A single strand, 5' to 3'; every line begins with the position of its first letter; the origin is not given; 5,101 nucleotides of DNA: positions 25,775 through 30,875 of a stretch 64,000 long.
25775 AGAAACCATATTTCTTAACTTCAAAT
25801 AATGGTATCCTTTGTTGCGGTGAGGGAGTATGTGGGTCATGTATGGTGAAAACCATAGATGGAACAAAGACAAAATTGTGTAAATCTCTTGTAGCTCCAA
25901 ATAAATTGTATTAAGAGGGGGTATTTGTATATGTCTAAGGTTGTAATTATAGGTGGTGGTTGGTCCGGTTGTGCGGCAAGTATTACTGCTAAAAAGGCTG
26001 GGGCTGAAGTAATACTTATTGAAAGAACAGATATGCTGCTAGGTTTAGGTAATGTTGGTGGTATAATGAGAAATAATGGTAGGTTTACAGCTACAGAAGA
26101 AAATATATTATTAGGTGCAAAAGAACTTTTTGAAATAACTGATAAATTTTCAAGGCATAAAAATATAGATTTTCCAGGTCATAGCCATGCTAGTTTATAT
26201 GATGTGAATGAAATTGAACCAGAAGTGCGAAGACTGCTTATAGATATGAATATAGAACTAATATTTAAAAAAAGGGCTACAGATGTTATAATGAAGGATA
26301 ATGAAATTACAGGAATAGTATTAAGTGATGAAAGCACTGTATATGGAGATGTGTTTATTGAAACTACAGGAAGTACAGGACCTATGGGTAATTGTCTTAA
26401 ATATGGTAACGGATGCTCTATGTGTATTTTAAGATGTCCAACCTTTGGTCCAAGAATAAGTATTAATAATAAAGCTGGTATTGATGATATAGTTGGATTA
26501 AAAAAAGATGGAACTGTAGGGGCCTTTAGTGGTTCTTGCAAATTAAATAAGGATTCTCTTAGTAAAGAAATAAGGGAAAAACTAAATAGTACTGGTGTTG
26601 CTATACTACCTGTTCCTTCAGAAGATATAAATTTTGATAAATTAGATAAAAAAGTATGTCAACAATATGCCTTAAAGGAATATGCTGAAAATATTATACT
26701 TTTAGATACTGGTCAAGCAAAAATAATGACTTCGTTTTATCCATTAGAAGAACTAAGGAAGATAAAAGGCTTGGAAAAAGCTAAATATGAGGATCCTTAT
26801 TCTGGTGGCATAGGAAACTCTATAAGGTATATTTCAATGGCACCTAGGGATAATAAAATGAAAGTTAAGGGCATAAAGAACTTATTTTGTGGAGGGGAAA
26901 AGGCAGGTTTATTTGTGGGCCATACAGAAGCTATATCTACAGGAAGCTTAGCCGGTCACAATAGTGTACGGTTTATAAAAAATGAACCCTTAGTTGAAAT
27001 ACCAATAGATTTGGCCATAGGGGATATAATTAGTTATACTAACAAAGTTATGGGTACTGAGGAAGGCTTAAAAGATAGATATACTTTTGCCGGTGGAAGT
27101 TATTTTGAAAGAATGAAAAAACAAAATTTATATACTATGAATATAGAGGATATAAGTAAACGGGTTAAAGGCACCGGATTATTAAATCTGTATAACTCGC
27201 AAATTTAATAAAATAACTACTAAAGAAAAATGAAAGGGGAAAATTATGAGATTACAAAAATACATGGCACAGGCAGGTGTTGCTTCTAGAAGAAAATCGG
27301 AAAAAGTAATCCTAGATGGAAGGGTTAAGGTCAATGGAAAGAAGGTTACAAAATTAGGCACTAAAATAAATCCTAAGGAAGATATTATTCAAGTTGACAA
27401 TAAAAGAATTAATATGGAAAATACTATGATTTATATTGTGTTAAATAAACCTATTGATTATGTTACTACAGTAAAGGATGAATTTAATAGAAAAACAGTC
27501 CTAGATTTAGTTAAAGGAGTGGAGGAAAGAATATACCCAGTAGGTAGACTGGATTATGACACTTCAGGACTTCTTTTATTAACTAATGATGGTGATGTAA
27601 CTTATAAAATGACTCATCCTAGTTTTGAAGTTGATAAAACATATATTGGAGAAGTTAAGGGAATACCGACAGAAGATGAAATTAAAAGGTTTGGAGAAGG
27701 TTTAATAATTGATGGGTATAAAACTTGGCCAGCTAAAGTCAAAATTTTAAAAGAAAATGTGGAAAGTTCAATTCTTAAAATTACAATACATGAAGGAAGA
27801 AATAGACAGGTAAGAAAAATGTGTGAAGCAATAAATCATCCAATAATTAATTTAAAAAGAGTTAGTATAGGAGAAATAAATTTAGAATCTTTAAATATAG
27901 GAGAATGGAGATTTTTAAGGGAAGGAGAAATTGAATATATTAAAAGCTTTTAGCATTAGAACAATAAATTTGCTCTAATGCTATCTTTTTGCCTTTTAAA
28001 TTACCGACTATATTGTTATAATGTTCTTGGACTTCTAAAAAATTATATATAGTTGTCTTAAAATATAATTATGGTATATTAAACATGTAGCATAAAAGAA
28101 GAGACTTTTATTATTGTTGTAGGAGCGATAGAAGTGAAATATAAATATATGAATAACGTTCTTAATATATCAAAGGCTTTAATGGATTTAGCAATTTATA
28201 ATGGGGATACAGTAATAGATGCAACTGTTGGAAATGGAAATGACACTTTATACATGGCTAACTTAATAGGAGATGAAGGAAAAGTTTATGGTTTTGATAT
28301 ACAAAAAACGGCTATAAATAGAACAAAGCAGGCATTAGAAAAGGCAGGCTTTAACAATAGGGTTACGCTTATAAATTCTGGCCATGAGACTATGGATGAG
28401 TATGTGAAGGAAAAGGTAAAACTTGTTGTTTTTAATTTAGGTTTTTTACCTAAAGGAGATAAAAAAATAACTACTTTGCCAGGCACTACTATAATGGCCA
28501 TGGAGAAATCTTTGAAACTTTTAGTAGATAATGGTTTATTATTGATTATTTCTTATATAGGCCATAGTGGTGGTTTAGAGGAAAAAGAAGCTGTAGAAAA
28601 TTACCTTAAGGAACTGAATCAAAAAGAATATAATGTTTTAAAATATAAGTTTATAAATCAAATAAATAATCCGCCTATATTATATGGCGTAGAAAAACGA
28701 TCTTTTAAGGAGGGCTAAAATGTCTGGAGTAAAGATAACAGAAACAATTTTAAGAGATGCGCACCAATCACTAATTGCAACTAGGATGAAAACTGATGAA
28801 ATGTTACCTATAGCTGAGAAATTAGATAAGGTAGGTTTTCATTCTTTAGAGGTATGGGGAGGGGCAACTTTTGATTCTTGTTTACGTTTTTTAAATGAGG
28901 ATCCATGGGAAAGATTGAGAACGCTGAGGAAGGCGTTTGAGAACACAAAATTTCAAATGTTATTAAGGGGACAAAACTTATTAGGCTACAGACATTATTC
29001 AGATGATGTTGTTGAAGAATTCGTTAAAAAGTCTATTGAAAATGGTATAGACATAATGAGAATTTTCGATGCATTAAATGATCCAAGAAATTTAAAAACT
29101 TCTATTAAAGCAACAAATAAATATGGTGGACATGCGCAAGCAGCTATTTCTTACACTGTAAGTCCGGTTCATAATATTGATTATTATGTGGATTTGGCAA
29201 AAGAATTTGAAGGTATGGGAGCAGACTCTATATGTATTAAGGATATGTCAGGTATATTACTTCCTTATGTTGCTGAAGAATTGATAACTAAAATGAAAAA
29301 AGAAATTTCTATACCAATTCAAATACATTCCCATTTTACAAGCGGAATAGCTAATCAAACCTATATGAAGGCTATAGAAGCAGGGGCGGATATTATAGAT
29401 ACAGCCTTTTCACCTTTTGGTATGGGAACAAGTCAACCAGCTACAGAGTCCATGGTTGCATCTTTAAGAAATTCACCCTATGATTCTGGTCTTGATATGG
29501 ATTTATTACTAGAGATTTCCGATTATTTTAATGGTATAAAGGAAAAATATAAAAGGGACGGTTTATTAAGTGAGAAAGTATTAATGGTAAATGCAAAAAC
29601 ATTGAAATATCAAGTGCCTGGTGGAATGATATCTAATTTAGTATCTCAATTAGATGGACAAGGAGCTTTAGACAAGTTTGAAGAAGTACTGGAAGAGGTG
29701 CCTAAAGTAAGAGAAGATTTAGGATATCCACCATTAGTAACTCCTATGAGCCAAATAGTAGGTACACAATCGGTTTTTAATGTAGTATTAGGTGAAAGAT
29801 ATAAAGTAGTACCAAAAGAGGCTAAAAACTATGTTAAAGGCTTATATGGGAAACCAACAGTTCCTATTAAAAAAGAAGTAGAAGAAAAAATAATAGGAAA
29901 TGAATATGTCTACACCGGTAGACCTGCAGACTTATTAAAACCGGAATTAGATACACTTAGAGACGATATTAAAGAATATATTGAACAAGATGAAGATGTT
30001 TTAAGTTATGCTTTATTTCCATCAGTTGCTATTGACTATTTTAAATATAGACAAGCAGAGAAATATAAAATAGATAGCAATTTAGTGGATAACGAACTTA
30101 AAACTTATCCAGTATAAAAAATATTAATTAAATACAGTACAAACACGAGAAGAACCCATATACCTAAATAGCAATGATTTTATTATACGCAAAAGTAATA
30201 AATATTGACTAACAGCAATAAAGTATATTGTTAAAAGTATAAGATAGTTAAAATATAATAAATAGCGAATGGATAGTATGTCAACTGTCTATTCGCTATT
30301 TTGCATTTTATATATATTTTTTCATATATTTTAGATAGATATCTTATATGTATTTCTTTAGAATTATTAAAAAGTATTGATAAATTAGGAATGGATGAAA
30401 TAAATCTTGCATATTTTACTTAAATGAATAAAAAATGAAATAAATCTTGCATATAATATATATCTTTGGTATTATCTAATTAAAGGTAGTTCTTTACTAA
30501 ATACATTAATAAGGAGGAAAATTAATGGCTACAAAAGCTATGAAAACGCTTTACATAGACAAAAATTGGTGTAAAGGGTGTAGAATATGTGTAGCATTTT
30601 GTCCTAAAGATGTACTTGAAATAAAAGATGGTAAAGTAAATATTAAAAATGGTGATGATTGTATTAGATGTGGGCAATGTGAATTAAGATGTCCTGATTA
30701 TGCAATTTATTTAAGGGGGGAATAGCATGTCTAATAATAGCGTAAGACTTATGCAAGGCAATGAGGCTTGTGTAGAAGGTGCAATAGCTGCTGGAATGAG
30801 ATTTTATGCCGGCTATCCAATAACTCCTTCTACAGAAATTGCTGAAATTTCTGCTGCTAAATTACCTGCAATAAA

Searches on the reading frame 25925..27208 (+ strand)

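Call 62: search_protein_families(library=pfam, proteins=[window:25925-27208:+], max_evalue=0.00001)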
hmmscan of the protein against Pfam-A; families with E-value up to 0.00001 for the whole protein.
window:25925-27208:+ (427 aa): 6 families
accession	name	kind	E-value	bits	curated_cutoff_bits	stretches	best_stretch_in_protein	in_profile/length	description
PF01134.28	GIDA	-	7.8e-37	127.7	22.1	2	5-218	1-207/391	Glucose inhibited division protein A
PF12831.13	FAD_oxidored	-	7.7e-16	58.8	27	1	6-149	2-145/416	FAD dependent oxidoreductase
PF07992.20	Pyr_redox_2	-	2.2e-08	34.3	26.1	1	5-40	2-37/291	Pyridine nucleotide-disulphide oxidoreductase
PF00890.30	FAD_binding_2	-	3.2e-07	30.4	20.4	0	6-36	2-32/414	FAD binding domain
PF00070.33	Pyr_redox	-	4.4e-07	30.8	22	0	5-39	1-35/82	Pyridine nucleotide-disulphide oxidoreductase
PF03486.20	HI0933_like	-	8.3e-06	25.9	50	0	5-39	2-36/244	HI0933-like protein Rossmann domain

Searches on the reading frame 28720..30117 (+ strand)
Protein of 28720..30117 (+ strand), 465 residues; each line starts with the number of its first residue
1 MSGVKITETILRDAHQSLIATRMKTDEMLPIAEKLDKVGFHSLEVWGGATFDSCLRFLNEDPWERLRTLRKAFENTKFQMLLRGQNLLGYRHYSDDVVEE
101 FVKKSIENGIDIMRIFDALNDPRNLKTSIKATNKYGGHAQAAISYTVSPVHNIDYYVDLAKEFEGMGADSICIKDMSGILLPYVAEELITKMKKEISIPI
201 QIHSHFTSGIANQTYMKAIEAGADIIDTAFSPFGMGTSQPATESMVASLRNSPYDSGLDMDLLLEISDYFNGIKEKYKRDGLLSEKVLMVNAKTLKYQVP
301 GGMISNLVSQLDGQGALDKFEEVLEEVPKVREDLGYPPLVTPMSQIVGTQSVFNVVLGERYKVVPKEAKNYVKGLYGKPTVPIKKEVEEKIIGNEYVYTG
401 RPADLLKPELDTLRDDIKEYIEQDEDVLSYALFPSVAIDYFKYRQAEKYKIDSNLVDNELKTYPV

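Call 62: search_protein_families(library=pfam, proteins=[window:28720-30117:+], max_evalue=0.00001)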
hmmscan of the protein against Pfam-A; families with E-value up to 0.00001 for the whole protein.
window:28720-30117:+ (465 aa): 2 families
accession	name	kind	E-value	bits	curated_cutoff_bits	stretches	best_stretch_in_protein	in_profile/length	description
PF02436.23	PYC_OADA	-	5.6e-53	180.1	27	1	295-447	2-167/201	Conserved carboxylase domain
PF00682.25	HMGL-like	-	6.3e-20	72.1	29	1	142-268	130-258/260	HMGL-like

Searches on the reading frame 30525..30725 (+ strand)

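Call 43: search_protein_families(library=pfam, proteins=[window:30525-30725:+], max_evalue=0.01)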
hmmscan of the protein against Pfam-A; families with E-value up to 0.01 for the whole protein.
window:30525-30725:+ (66 aa): 16 families
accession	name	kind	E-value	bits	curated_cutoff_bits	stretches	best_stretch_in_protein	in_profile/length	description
PF00037.32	Fer4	-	2.6e-12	46.4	21.1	2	10-31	2-23/24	4Fe-4S binding domain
PF13237.11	Fer4_10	-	5.9e-10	39.4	25.5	1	9-57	2-53/53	4Fe-4S dicluster domain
PF12838.12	Fer4_7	-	9.9e-10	39.2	27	2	16-57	2-49/52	4Fe-4S dicluster domain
PF13187.11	Fer4_9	-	3.6e-09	36.9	27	1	16-60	2-51/52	4Fe-4S dicluster domain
PF12797.12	Fer4_2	-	5.5e-09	35.8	24.5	2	10-27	4-21/22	4Fe-4S binding domain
PF14697.11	Fer4_21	-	3.2e-08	34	35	2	6-32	31-58/59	4Fe-4S dicluster domain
PF12837.12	Fer4_6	-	1.6e-07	31.3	25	2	10-30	3-23/24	4Fe-4S binding domain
PF13484.11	Fer4_16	-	3.1e-07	31.5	30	1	14-28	51-65/66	4Fe-4S double cluster binding domain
PF12800.12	Fer4_4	-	2.3e-06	27.9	24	1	14-28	2-16/17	4Fe-4S binding domain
PF13183.11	Fer4_8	-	2.6e-05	25.1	27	1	44-58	3-17/68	4Fe-4S dicluster domain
PF13534.11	Fer4_17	-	0.00024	22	22.2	1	41-58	41-58/61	4Fe-4S dicluster domain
PF12798.12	Fer4_3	-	0.00039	21.5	27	0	46-57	1-12/15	4Fe-4S binding domain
PF25160.1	LdpA_Fe-S-bd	-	0.00079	19.6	27.6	1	4-33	16-45/49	LdpA Fe-S cluster-binding domain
PF13459.11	Fer4_15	-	0.0018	19.4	22.4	0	10-41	2-33/66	4Fe-4S single cluster domain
PF17179.9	Fer4_22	-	0.0046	18.2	27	0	11-29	76-94/95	4Fe-4S dicluster domain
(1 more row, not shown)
